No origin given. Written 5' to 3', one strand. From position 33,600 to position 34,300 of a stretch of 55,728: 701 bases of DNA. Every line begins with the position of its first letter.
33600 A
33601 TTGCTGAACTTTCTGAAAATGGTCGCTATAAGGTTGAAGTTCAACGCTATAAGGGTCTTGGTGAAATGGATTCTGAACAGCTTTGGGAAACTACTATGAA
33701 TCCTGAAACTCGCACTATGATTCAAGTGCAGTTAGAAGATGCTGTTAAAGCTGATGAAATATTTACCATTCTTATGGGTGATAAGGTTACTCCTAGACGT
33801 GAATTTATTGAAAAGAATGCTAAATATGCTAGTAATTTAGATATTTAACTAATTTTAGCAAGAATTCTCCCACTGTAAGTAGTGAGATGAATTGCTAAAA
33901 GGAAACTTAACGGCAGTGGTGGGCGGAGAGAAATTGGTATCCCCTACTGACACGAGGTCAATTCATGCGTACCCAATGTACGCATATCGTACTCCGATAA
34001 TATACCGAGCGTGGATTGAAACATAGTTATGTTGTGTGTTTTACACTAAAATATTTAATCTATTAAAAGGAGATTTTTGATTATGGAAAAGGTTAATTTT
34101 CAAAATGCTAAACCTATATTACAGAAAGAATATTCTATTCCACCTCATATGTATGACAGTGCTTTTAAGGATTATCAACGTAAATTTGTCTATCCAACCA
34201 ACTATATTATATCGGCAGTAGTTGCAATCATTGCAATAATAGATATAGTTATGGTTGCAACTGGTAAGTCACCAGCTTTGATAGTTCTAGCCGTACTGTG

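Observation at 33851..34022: Structured ~175-nt repeat family docked directly behind stop codons (copy behind gyrB)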

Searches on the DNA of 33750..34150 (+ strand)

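Call 4: search_rna_families(source=window, start=33750, end=34150, threshold=evalue, max_evalue=10, show_alignments=3)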
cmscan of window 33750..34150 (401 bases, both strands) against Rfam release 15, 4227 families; matches with E-value up to 10: 6.
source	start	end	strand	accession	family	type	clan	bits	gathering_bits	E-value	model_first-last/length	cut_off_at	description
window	34052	34089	+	RF01379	CRISPR-DR66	Gene; CRISPR;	CL00014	15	45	8.7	1-37/37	no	CRISPR RNA direct repeat element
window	33821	33944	+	RF01883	TUG1_2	Gene; lncRNA;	-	14.4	90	8.3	1-89/89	no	Taurine upregulated gene 1 conserved region 2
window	33978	34022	+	RF01322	CRISPR-DR9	Gene; CRISPR;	-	14.1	45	3.5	1-37/37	no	CRISPR RNA direct repeat element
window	33818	33910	+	RF00418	SNORA58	Gene; snRNA; snoRNA; HACA-box;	CL00036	13.8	75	4.9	1-136/136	no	Small nucleolar RNA SNORA58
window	34074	34121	-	RF02281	TtnuCD4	Gene; snRNA; snoRNA; CD-box;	-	13.4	60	7.4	1-60/60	no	Tetrahymena snoRNA TtnuCD4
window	33777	33804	+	RF01123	sR35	Gene; snRNA; snoRNA; CD-box;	-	9.7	60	8.4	30-57/57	no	Small nucleolar RNA sR35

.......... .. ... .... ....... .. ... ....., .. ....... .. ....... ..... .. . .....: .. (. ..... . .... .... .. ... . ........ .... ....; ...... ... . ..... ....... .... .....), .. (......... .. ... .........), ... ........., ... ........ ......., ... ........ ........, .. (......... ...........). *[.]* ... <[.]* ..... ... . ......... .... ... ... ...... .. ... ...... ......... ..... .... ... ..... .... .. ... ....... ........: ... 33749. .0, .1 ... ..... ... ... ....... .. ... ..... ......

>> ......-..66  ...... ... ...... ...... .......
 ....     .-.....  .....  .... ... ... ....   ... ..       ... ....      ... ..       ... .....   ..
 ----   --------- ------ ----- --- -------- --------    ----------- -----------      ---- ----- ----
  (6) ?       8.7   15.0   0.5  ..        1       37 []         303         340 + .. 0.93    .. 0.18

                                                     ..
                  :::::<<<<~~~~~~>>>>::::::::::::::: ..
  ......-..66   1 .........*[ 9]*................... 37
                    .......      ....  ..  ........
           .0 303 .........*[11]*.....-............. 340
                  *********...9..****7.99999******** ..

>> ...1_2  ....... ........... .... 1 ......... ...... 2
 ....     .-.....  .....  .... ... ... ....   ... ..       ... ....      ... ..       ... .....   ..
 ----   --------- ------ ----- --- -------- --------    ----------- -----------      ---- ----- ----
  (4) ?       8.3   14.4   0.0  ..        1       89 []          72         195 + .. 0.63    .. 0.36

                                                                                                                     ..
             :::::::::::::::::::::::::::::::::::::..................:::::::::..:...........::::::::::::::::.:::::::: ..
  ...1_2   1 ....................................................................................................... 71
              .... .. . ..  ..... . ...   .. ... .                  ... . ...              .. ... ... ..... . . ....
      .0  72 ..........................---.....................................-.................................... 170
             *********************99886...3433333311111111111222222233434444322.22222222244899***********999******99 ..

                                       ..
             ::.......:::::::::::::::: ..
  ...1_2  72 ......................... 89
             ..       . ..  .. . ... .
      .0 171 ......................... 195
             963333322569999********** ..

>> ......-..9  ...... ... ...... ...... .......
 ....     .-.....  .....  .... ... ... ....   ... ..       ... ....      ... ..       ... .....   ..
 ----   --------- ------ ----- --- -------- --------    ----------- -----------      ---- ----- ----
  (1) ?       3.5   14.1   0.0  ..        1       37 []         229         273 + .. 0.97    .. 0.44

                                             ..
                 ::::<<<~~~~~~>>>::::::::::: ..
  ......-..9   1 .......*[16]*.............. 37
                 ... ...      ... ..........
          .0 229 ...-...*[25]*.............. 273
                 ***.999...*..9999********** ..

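Call 70: build_rna_model(alignment_id=A2, structure=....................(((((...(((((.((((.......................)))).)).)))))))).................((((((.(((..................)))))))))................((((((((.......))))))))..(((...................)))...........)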
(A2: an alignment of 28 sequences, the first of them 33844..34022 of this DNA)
Model R1 built from alignment A2 (28 sequences, 208 columns); structure: as given.
model positions 181; base pairs 33; branch points 3; effective number of sequences 2.21; information 0.59 bits per position. Calibrated on 0.2 Mb of random sequence (short: E-values are rough).
structure used (alignment columns):
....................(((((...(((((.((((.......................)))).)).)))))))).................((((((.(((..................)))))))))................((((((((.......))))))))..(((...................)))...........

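Call 72: search_with_rna_model(model_id=R1, source=window, filters=off, max_evalue=10)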
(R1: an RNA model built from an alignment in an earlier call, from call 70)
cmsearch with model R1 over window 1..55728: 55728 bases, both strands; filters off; matches with E-value up to 10: 77.
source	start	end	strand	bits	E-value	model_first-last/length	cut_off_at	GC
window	33844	34022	+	188.1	2.2e-45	1-181/181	no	0.42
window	6792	6977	-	177.3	1e-42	1-181/181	no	0.41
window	3241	3378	-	25.7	8.4e-05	1-181/181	no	0.3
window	3001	3162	+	14.2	0.064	1-181/181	no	0.33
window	37423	37448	-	10.8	0.44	1-181/181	no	0.12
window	15945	16050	-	9.8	0.81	1-181/181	no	0.33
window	191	217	-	9.5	0.94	1-181/181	no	0.33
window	28408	28452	-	9.4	1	1-181/181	no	0.31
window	49225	49370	-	9.4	1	1-181/181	no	0.38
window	17743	17764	-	9.3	1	1-181/181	no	0.23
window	17745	17766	+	9.1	1.2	1-181/181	no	0.23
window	17785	17872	-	8.8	1.4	1-181/181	no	0.3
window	14196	14222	+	8.8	1.4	1-181/181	no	0.22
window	24210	24268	-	7.9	2.4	1-181/181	no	0.27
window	32598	32701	+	7.8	2.5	1-181/181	no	0.35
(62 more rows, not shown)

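Call 75: search_with_rna_model(model_id=R1, sources=[window, L001, L002, L003, L004, L005, L007, L008, L009, L013, L014, L015, L016, L017, L021, L022, L024, L027, L028, L031, L034, L035, L036, L037, L038, L041, L043, L045, L047, L050, L052, L053, L054, L055, L057, L058, L059, L060, L067, L068, L070, L071, L073, L074, L077, L079, L080, L082, L084, L085, L086, L092, L097, L099, L101, L104, L106, L107, L108, L110, L111, L113, L124, L125, L126, L127, L128, L129, L134, L138, L139, L140, L141, L142, L143, L145, L146, L148, L150, L152, L153, L154, L155, L157, L158, L159, L160, L161, L162, L163, L164, L166, L167, L170, L172, L173, L175, L176, L177, L178], max_evalue=0.000001, make_alignment=true)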
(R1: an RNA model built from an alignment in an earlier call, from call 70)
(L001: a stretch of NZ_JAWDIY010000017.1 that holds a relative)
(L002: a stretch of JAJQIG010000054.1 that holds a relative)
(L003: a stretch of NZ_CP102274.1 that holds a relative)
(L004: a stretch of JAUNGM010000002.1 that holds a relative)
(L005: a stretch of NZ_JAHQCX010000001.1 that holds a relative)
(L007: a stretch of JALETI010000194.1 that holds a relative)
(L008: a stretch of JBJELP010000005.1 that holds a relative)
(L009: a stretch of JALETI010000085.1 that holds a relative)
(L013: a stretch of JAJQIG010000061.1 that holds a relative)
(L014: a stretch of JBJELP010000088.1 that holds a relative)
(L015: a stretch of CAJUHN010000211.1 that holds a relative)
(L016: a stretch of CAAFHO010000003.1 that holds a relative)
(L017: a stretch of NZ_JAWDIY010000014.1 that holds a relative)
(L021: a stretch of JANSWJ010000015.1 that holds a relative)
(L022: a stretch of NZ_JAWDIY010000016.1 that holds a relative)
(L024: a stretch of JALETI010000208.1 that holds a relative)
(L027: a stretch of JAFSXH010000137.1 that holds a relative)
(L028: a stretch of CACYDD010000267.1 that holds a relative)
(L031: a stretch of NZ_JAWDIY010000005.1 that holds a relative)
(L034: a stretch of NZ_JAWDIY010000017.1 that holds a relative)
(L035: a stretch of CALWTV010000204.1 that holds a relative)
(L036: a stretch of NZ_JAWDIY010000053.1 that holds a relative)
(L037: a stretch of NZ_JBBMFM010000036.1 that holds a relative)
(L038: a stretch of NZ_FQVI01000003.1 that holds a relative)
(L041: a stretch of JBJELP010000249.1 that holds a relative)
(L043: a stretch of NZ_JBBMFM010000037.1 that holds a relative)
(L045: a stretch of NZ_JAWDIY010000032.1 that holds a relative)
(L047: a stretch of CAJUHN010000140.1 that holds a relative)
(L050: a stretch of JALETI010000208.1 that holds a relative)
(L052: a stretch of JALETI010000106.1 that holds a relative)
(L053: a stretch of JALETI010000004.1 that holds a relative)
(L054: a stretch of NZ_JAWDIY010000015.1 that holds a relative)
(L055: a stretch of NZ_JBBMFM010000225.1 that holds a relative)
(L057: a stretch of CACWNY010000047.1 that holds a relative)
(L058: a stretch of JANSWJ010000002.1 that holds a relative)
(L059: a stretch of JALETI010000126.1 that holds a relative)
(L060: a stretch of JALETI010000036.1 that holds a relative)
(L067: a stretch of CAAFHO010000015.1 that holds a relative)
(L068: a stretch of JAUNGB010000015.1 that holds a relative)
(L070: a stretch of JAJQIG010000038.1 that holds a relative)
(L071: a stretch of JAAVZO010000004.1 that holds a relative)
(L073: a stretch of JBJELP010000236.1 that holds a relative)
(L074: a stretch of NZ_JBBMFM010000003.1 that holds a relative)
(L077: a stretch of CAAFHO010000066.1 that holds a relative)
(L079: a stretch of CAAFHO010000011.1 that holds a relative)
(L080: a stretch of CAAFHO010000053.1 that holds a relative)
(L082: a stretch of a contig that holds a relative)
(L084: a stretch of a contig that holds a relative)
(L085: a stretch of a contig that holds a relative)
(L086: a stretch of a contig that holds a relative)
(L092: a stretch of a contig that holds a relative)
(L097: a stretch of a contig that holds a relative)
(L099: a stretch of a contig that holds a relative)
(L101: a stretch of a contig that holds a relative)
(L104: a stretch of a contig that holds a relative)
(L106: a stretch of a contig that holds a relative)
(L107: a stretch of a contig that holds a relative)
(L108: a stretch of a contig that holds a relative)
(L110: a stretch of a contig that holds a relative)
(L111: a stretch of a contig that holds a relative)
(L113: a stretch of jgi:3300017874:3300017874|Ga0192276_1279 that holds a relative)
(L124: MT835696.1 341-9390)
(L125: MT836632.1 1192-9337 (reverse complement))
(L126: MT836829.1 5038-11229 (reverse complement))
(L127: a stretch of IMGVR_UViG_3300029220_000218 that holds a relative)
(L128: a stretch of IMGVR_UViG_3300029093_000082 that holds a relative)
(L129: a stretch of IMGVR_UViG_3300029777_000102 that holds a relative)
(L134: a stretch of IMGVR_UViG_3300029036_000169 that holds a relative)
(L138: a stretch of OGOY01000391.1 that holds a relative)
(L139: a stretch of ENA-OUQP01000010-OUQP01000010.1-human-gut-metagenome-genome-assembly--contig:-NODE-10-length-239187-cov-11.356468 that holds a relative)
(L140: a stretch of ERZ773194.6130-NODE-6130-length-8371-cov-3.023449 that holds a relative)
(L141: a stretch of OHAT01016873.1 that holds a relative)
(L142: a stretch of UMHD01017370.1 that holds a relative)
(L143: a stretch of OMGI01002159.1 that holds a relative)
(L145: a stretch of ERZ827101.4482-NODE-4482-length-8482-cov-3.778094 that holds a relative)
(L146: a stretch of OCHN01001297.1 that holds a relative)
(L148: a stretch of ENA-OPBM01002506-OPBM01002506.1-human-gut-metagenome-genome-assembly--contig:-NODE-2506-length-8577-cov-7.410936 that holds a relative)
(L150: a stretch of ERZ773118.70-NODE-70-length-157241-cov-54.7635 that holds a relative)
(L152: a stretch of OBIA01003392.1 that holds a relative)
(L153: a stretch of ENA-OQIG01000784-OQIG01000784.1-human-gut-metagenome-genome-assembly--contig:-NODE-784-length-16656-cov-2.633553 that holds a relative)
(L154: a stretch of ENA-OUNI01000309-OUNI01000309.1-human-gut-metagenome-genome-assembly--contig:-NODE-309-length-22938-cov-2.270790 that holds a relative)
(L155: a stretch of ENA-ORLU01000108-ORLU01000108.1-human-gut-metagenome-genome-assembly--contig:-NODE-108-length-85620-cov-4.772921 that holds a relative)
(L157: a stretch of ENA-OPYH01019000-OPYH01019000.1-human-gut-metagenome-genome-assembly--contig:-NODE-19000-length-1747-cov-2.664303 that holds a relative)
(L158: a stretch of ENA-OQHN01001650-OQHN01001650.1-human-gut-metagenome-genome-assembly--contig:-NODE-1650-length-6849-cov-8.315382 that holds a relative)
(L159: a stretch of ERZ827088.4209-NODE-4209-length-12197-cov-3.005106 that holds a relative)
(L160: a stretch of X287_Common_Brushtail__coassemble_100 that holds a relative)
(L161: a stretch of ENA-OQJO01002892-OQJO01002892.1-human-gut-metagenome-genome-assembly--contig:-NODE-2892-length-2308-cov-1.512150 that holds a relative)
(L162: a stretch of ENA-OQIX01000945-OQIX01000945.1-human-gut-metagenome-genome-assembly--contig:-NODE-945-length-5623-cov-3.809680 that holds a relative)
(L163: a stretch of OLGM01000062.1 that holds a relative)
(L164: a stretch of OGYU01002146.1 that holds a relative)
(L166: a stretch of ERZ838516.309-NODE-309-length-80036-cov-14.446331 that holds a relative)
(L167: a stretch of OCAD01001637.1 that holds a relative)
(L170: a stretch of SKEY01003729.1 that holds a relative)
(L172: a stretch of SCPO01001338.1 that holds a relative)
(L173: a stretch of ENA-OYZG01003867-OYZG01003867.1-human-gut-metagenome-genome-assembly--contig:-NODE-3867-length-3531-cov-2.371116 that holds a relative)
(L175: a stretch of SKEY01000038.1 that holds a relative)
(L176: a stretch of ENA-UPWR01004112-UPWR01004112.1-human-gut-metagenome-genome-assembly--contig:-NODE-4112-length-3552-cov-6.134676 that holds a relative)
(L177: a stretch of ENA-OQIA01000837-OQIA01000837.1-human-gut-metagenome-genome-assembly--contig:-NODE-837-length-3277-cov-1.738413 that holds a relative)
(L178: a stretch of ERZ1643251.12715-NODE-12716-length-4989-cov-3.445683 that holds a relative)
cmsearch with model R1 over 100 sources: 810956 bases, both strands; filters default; matches with E-value up to 0.000001: 98.
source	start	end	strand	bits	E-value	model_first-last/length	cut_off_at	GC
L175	4717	4896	+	189.2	1.6e-44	1-181/181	no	0.47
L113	4636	4822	+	188.3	2.7e-44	1-181/181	no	0.43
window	33844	34022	+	188.1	3.1e-44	1-181/181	no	0.42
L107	3587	3766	-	187.7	3.9e-44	1-181/181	no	0.47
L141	1142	1323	-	187.1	5.6e-44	1-181/181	no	0.45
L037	3438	3617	+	186.5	7.5e-44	1-181/181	no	0.47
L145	3701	3882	-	186.3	8.6e-44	1-181/181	no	0.46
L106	3051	3229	+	182.8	6.6e-43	1-181/181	no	0.48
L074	6234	6413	+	178.6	7.3e-42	1-181/181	no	0.47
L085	3023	3202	+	178.4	8.1e-42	1-181/181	no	0.47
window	6792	6977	-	177.4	1.5e-41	1-181/181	no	0.41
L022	1948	2121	+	176.6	2.3e-41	1-181/181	no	0.47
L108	4305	4478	+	176.6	2.3e-41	1-181/181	no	0.47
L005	3004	3177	+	176.1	3e-41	1-181/181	no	0.46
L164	9917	10096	-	175.8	3.6e-41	1-181/181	no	0.47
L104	5628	5800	+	175.5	4.2e-41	1-181/181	no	0.47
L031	1684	1857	+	174.5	7.8e-41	1-181/181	no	0.47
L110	6729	6902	+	173.9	1.1e-40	1-181/181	no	0.47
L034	5253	5426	-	173.2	1.6e-40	1-181/181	no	0.47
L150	2806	2986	-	172.9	2e-40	1-181/181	no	0.45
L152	259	439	+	172.5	2.4e-40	1-181/181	no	0.45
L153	6337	6517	+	172.5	2.4e-40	1-181/181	no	0.45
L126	1570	1749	+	169.7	1.2e-39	1-181/181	no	0.46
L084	4632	4809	+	169.1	1.7e-39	1-181/181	no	0.46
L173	2641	2820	+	168.1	3.1e-39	1-181/181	no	0.47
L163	10758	10937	+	167.6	4.2e-39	1-181/181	no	0.46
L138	2282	2461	-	167.3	4.9e-39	1-181/181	no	0.46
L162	2931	3110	+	167.2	5.2e-39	1-181/181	no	0.45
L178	2227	2407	-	167.1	5.5e-39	1-181/181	no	0.45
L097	1922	2109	-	166.7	6.8e-39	1-181/181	no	0.48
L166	10437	10616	+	165.7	1.2e-38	1-181/181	no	0.44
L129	2203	2382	-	165.6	1.3e-38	1-181/181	no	0.46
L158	4654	4833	-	165.5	1.3e-38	1-181/181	no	0.44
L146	7847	8026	+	165.1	1.8e-38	1-181/181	no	0.46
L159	10036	10215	+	165.1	1.8e-38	1-181/181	no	0.46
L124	4436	4615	+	164.6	2.3e-38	1-181/181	no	0.47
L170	12737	12916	+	164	3.3e-38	1-181/181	no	0.46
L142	8976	9155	-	163.2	5e-38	1-181/181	no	0.45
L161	89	268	-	161.7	1.2e-37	1-181/181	no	0.46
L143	4314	4494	+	161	1.8e-37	1-181/181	no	0.44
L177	2171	2350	-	160.4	2.6e-37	1-181/181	no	0.44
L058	5260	5433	-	159.8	3.7e-37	1-181/181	no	0.41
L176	1204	1382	-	157.9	1.1e-36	1-181/181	no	0.46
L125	3524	3702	+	156.1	3.1e-36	1-181/181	no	0.46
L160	6932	7107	-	154.2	9.2e-36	1-181/181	no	0.49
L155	4661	4839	+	153.8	1.2e-35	1-181/181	no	0.47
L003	29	204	+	153.3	1.5e-35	1-181/181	no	0.45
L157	358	533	+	147.1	5.4e-34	1-181/181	no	0.5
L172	437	626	+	146.1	9.5e-34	1-181/181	no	0.41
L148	1399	1588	-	145.2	1.6e-33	1-181/181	no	0.42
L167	2117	2306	-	145.2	1.6e-33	1-181/181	no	0.42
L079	399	577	+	145.1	1.7e-33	1-181/181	no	0.47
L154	11776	11953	-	144.6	2.3e-33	1-181/181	no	0.47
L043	3747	3888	-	142.1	9.8e-33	39-181/181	5'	0.5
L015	1975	2153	-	142.1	9.9e-33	1-181/181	no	0.39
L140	2787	2962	+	136.4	2.6e-31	1-181/181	no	0.51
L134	6189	6351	-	134.4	8.2e-31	17-181/181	5'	0.45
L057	564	731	-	134.4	8.3e-31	1-181/181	no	0.44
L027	2925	3093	+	129.3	1.5e-29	1-181/181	no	0.46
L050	279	463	-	126.7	6.9e-29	1-181/181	no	0.48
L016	3691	3897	-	123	5.9e-28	1-181/181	no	0.43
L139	710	891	-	122.8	6.6e-28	1-181/181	no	0.5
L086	3336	3519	-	122.2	9e-28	1-181/181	no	0.47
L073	1612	1793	-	121.2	1.6e-27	1-181/181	no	0.45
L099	6647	6807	-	117.1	1.8e-26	1-181/181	no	0.51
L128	10084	10207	-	114.5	7.9e-26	57-181/181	5'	0.48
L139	4300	4483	-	113.4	1.5e-25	1-181/181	no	0.49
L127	8260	8417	-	111.5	4.3e-25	1-181/181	no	0.46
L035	2667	2816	+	103.7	3.9e-23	1-181/181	no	0.31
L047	1428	1589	+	100.1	3e-22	1-181/181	no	0.4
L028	3092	3277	+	98.7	6.7e-22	1-181/181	no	0.41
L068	3307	3468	-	96.3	2.7e-21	1-181/181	no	0.46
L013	37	210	-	91.8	3.7e-20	1-181/181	no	0.47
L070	6965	7136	+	85.2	1.6e-18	1-181/181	no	0.47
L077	7033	7164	-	80.1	3.1e-17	1-181/181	no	0.42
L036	5830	5997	+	72.8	2.1e-15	1-181/181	no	0.4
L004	3335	3495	+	70.1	9.7e-15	1-181/181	no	0.47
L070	2319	2461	+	66.4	8.1e-14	1-181/181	no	0.45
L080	155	255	-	63.5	4.3e-13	1-181/181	no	0.42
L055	1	75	+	61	1.8e-12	106-181/181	5'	0.51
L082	3283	3414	+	58.7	6.7e-12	1-181/181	no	0.44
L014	5538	5713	-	50.6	7.1e-10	1-181/181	no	0.48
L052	6150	6298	+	47.1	5.6e-09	1-181/181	no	0.42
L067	727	869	-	46.3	8.5e-09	1-181/181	no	0.4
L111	1086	1210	-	43.7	3.8e-08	1-181/181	no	0.5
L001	4282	4394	-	43.4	4.6e-08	1-181/181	no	0.36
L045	5729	5836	+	43.2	5.2e-08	1-181/181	no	0.33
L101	2707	2872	-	43.1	5.3e-08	1-181/181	no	0.37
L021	4995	5169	-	43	5.7e-08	1-181/181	no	0.41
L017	1244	1418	+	42.5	7.7e-08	1-181/181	no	0.4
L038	1252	1417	+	42.5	7.9e-08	1-181/181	no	0.39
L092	3104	3244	+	42.1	9.5e-08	1-181/181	no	0.35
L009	2868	2968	-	41.5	1.4e-07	1-181/181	no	0.36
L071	2116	2235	+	41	1.8e-07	1-181/181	no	0.29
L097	6999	7076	-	40.7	2.2e-07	1-181/181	no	0.42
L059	5021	5122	+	40.4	2.6e-07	1-181/181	no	0.41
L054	5432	5599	+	38.7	7e-07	1-181/181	no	0.46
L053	3327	3453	+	38.5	7.6e-07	1-181/181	no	0.38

Alignment A4: 98 matches aligned to the model, 326 columns, each read 5' to 3' on its own strand. Consensus structure (alignment columns), stored with it:
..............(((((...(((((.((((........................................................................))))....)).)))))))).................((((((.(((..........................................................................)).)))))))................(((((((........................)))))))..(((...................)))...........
